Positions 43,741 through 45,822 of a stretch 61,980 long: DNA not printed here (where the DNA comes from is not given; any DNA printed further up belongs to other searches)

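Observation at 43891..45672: Second sheath gene appears to be a natural TssB-TssC fusion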

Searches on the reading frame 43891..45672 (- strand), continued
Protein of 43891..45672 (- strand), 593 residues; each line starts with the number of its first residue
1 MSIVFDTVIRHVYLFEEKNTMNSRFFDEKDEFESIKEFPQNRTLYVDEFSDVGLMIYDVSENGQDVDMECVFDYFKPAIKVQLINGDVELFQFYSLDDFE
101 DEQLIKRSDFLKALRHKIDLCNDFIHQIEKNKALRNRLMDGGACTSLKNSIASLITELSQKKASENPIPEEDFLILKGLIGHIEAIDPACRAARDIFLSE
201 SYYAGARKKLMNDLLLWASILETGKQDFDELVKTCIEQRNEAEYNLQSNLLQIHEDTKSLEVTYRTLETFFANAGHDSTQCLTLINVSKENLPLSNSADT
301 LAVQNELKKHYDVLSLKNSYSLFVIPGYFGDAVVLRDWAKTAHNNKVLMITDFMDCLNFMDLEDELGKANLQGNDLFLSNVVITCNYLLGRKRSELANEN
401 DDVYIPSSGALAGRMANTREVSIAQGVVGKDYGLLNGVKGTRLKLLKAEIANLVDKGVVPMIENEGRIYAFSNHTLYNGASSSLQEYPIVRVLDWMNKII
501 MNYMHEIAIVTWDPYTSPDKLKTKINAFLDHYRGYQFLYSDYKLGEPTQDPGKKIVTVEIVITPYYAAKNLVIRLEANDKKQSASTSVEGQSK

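Call 48: fold_search(model_id=the predicted structure, library=pdb)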
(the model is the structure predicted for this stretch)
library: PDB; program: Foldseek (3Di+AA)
matches with E <= 10: 492; with E <= 0.001: 31
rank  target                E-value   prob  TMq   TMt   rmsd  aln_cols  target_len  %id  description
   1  5n8n_B                9.3e-07  1.00  0.41  0.50  10.5       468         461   12  Contracted sheath of a Pseudomonas aeruginosa type six secretion system consisting of TssB1 and TssC1 (released 2018-01-10)
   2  3j9o_B                1.4e-06  1.00  0.38  0.48   8.1       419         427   12  CryoEM structure of a type VI secretion system (released 2015-03-18)
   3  9mkb_dS               1.5e-06  1.00  0.33  0.30   9.3       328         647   14  Structure of the bacteriophage T4 portal-neck-tail complex (released 2025-12-24)
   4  9gtp_1e               1.7e-06  1.00  0.36  0.56   6.2       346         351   14  Cryo-EM structure of a contractile injection system in Streptomyces coelicolor, the baseplate complex in extended sta (released 2025-06-18)
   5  5urx_1B               2.1e-06  1.00  0.40  0.52   8.3       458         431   14  Structure of the contracted type VI secretion system sheath in Myxococcus xanthus (released 2017-05-10)
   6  9f4a_SA               3.8e-06  1.00  0.32  0.28   7.4       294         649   13  Interface between baseplate cup and extended tail tube/sheath of Klebsiella phage KP1 variant vB_Kpn_Lilla1 (released 2025-05-14)
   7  9mkb_AK               5.7e-06  1.00  0.34  0.30   6.2       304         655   12  Structure of the bacteriophage T4 portal-neck-tail complex (released 2025-12-24)
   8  9g8s_e                5.7e-06  1.00  0.29  0.35   5.5       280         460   12  C3 reconstruction of extended phiCD508 needle (released 2025-04-09)
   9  9gtp_1f               8.8e-06  1.00  0.35  0.54   6.4       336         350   14  Cryo-EM structure of a contractile injection system in Streptomyces coelicolor, the baseplate complex in extended sta (released 2025-06-18)
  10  3j9r_0                1.1e-05  1.00  0.38  0.54   5.8       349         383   15  Atomic structures of a bactericidal contractile nanotube in its pre- and post-contraction states (released 2015-04-01)
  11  9n4v_A                1.2e-05  1.00  0.39  0.57   5.9       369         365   14  Azotobacter vinelandii extended type VI secretion system sheath tube complex (released 2025-07-16)
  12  3hxl                  1.3e-05  1.00  0.30  0.40   5.9       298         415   10  Crystal Structure of the sheath tail protein (DSY3957) from Desulfitobacterium hafniense, Northeast Structural Genomics  (released 2009-07-07)
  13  6j0n_t                1.4e-05  1.00  0.36  0.48   6.2       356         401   16  Cryo-EM Structure of an Extracellular Contractile Injection System, baseplate in extended state, refined in C6 symmetr (released 2019-04-10)
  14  8kee_A                1.7e-05  1.00  0.32  0.36   6.6       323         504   15  Cyanophage A-1(L) sheath-tube (released 2024-04-10)
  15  9gtp_3e               1.9e-05  1.00  0.38  0.57   7.6       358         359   14  Cryo-EM structure of a contractile injection system in Streptomyces coelicolor, the baseplate complex in extended sta (released 2025-06-18)
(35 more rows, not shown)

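Call 59: list_cluster_members(proteins=[P0021, P0036, P0037, P0047, P0361, P0368, P0372, P0383, P0393, P0476])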
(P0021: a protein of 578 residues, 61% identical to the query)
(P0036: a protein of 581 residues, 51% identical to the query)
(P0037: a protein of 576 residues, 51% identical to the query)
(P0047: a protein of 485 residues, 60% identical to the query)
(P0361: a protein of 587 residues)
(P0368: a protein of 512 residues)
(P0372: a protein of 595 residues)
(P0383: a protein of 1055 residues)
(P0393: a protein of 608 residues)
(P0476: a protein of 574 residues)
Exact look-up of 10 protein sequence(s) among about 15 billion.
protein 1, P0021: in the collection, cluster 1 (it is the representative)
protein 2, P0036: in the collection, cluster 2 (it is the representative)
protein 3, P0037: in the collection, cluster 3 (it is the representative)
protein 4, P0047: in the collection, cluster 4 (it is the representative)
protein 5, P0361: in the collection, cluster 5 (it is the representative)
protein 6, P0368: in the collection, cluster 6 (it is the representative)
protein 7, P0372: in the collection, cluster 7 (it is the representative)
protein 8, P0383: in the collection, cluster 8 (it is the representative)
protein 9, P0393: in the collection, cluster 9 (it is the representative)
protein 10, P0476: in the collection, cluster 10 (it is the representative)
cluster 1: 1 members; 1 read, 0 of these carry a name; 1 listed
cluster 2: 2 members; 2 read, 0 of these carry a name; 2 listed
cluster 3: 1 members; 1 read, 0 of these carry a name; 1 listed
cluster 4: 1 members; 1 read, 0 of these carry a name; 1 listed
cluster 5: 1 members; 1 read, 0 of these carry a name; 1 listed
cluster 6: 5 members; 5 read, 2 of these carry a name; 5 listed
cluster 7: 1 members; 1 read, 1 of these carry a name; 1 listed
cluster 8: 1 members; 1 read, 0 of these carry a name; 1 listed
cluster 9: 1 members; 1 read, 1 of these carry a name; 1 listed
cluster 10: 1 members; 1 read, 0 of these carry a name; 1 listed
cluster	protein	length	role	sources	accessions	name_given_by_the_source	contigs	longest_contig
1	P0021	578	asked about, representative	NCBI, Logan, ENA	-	-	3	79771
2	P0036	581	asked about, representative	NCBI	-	-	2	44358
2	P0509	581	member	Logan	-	-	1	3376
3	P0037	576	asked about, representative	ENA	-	-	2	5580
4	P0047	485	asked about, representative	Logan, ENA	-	-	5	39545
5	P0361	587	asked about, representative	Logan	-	-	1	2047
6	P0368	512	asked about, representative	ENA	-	-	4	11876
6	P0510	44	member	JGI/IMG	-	hypothetical protein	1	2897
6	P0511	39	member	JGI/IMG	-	hypothetical protein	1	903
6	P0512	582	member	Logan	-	-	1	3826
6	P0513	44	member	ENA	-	-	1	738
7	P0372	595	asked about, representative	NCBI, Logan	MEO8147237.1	MAG: type VI secretion system contractile sheath protein TssC [Bacteroidia bacterium]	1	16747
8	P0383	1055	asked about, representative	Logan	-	-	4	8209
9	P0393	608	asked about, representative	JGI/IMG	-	hypothetical protein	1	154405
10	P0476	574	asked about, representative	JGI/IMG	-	-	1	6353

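Call 76: search_protein_families(library=pfam, proteins=[P0047], max_evalue=0.001)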
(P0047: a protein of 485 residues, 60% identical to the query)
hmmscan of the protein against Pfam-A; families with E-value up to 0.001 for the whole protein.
P0047 (485 aa): 1 family
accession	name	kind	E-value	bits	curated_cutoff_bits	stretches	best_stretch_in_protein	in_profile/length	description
PF17541.7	TssC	-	1e-93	315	25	1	118-471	65-416/430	Type VI secretion system, TssC, VipB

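Call 81: find_related_loci(query=A1, collection=metagenome_contigs, flank=10000)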
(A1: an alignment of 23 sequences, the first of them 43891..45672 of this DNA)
Query A1 (593 aa) in metagenome_contigs; peptide patterns used: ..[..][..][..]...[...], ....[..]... (x = any residue, [..] = any of these).
304 stretches matched a pattern; 164 encode a relative of the query (tblastn E <= 1e-3); the best 80 are kept; 80 distinct loci.
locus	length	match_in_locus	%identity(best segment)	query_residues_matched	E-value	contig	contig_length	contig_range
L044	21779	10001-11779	86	2-593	0e+0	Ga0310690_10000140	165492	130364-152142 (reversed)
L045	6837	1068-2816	74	16-593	0e+0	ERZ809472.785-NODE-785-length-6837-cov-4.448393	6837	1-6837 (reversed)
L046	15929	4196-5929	63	16-591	0e+0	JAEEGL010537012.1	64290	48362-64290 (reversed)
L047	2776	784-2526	61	17-591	0e+0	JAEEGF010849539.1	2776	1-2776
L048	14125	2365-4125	53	17-589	0e+0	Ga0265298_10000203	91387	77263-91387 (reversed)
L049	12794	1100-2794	51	30-589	0e+0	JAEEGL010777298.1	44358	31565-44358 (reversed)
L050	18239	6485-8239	46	33-575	7e-166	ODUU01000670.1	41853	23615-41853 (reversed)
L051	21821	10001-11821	44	18-579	4e-165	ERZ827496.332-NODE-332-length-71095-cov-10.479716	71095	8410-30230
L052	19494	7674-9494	45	18-579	5e-164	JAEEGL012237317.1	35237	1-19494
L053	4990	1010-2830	45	18-579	1e-167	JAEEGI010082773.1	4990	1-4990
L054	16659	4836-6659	45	13-575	7e-164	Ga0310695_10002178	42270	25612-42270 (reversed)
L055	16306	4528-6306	46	30-575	1e-163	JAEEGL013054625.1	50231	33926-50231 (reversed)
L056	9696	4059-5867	45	18-575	1e-163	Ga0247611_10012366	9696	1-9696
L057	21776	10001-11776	45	30-575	7e-163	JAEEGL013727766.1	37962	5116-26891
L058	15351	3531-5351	45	18-579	5e-163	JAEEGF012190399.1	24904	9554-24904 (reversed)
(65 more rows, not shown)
